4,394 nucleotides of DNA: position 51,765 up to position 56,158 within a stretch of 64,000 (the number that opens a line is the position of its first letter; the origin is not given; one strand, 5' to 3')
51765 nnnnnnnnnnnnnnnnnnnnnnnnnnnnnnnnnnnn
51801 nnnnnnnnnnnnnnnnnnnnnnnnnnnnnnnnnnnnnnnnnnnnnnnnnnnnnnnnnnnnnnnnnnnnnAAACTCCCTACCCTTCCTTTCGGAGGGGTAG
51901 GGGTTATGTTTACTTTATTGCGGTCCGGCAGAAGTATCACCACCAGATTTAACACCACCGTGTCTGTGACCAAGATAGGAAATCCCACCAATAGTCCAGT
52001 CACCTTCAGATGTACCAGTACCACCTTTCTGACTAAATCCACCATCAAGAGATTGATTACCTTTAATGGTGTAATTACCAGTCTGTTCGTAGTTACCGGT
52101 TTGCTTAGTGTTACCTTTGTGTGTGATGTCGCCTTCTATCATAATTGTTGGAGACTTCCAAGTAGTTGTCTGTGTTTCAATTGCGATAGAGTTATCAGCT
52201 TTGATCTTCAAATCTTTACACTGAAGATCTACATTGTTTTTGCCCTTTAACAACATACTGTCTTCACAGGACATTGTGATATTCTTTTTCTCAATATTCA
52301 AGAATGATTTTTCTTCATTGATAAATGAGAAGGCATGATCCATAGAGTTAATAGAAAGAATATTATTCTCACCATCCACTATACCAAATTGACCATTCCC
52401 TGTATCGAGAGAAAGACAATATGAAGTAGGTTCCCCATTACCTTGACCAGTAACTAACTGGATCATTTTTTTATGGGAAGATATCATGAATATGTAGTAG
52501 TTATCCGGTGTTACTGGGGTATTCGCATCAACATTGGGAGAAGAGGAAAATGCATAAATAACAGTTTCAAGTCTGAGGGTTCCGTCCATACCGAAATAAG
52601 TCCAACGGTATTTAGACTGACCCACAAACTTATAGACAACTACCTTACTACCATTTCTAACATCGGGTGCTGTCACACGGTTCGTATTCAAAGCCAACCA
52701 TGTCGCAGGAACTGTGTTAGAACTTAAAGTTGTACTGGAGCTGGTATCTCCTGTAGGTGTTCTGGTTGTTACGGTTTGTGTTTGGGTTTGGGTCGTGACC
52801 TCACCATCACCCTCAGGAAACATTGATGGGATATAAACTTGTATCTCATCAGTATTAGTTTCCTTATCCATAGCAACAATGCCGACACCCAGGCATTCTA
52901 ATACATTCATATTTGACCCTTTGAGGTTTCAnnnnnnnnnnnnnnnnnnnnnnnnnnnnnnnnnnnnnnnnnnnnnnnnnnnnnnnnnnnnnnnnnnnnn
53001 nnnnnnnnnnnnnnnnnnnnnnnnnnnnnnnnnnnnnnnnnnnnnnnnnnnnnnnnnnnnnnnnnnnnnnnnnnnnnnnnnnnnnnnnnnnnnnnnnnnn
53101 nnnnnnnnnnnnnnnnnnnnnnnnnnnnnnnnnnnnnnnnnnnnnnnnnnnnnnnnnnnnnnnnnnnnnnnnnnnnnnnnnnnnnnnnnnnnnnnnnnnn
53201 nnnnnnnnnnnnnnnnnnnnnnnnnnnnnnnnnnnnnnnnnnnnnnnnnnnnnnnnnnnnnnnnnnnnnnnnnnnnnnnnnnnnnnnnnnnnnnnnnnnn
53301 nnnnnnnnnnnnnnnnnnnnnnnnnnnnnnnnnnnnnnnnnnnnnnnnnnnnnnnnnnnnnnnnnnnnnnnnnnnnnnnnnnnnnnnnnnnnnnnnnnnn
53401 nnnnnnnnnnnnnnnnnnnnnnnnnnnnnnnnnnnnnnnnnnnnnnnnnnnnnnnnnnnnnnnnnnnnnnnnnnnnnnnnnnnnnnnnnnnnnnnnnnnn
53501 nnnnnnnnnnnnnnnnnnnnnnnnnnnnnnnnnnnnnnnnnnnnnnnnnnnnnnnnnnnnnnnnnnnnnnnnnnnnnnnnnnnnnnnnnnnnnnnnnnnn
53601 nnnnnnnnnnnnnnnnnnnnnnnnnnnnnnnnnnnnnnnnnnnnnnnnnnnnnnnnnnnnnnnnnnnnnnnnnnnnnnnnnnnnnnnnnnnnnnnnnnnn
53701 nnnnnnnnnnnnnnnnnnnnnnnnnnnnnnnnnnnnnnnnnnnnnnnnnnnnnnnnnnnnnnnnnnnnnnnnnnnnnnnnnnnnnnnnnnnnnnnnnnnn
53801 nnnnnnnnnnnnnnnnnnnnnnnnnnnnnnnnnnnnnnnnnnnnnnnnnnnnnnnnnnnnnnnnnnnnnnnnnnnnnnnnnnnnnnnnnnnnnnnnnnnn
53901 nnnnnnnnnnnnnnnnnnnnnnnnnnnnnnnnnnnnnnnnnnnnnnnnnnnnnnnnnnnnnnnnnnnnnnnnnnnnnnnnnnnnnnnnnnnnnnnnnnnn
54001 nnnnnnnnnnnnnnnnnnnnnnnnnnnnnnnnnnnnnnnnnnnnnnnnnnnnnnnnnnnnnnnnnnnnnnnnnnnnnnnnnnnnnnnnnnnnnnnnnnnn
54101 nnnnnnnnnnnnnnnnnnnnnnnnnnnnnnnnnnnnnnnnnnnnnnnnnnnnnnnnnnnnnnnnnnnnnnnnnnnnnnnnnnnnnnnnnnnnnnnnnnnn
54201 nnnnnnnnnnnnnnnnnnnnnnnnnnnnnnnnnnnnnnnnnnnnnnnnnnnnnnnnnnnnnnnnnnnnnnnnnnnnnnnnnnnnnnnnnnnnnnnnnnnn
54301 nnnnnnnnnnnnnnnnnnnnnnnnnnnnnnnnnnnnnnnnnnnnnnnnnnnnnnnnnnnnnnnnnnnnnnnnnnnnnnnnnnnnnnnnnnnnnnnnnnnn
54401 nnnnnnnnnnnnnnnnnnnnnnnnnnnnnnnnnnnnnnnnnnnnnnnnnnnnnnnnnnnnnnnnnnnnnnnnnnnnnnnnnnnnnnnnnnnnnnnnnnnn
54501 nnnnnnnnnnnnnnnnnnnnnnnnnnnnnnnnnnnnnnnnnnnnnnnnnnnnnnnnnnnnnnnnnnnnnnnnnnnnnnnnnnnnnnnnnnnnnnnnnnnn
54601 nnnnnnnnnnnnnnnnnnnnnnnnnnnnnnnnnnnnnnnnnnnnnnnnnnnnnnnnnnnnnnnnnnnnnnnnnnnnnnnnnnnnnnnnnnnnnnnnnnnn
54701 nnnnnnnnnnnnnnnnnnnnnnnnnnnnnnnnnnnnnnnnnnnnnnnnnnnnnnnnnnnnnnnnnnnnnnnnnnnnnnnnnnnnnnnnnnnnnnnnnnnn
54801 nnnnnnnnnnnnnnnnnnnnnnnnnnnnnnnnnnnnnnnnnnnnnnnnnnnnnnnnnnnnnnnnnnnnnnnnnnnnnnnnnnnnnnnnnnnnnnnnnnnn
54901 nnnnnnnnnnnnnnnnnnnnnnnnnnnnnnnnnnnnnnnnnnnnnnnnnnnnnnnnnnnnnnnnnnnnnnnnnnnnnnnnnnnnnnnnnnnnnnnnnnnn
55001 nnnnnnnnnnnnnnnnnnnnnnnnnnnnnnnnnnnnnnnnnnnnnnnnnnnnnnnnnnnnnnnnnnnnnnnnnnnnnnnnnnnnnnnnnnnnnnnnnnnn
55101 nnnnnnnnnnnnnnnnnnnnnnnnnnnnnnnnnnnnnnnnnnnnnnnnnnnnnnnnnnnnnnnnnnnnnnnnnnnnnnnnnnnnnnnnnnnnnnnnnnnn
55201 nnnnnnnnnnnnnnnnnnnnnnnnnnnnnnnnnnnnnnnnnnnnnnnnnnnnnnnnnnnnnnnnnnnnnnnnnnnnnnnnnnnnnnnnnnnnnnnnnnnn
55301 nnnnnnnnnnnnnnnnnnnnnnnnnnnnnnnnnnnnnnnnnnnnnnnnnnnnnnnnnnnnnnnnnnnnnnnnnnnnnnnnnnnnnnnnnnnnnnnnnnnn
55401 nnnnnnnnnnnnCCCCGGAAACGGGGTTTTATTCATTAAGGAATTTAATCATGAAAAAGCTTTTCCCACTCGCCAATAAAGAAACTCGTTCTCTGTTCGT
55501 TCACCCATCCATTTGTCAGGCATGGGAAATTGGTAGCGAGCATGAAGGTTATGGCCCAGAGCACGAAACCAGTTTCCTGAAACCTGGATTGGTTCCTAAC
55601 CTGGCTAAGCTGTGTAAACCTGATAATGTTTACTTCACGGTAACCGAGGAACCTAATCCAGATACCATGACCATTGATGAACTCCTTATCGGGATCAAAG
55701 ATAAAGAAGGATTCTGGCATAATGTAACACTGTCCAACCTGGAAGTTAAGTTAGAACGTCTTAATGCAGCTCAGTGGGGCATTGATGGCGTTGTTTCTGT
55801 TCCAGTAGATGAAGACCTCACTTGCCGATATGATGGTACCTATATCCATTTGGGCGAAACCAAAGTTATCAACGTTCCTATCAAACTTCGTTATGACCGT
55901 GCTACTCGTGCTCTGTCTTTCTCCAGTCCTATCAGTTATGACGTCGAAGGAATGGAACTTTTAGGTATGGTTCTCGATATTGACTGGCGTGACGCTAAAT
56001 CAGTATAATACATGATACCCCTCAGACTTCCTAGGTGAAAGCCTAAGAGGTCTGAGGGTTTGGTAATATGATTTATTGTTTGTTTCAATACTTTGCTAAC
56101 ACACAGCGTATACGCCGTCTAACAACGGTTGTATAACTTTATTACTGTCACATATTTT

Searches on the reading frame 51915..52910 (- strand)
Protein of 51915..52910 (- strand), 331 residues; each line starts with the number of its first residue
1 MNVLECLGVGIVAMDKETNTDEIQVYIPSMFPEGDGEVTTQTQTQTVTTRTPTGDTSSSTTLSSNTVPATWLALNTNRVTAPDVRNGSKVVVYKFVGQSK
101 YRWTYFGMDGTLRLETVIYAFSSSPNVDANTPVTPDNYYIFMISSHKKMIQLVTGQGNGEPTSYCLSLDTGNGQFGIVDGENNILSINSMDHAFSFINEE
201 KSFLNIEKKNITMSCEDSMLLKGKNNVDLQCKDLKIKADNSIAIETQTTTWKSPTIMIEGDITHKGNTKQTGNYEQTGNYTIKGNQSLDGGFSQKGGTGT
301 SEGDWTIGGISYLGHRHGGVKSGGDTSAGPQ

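Call 36: search_protein_families(library=pfam, proteins=[window:51915-52910:-], max_evalue=0.01)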
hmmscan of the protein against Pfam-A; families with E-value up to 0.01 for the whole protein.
window:51915-52910:- (331 aa): 1 family
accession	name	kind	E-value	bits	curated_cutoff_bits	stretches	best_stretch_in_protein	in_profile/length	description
PF18946.5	Apex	-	2.2e-05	24.9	20.8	1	309-331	1-23/23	GpV Apex motif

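Call 38: search_protein_families(library=phrogs, proteins=[window:51915-52910:-], max_evalue=0.001)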
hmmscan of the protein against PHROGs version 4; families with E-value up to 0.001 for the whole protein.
window:51915-52910:- (331 aa): 2 families
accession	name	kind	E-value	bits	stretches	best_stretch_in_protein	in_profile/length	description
phrog_3216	-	tail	6.9e-95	319.3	1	1-329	3-324/325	baseplate assembly protein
phrog_1699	-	tail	0.00063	19.4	1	258-289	58-89/1000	long tail fiber protein distal subunit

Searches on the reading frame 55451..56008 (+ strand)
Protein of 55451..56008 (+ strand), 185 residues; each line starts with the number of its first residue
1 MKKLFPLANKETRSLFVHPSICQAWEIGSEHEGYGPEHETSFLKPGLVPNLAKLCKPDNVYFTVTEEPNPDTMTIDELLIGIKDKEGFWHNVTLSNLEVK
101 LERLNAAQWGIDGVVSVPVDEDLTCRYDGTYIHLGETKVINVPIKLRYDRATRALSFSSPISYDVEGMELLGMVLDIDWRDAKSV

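Call 36: search_protein_families(library=pfam, proteins=[window:55451-56008:+], max_evalue=0.01)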
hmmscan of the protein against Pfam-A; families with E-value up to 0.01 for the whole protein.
window:55451-56008:+ (185 aa): 1 family
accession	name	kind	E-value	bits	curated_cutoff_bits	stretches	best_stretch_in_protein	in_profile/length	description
PF25620.1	PhiKZ_MCP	-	0.00044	19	27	1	3-110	146-250/635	Bacteriophage PhiKZ major capsid protein gp120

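Call 38: search_protein_families(library=phrogs, proteins=[window:55451-56008:+], max_evalue=0.001)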
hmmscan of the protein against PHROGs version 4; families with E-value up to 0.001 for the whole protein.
window:55451-56008:+ (185 aa): 0 families
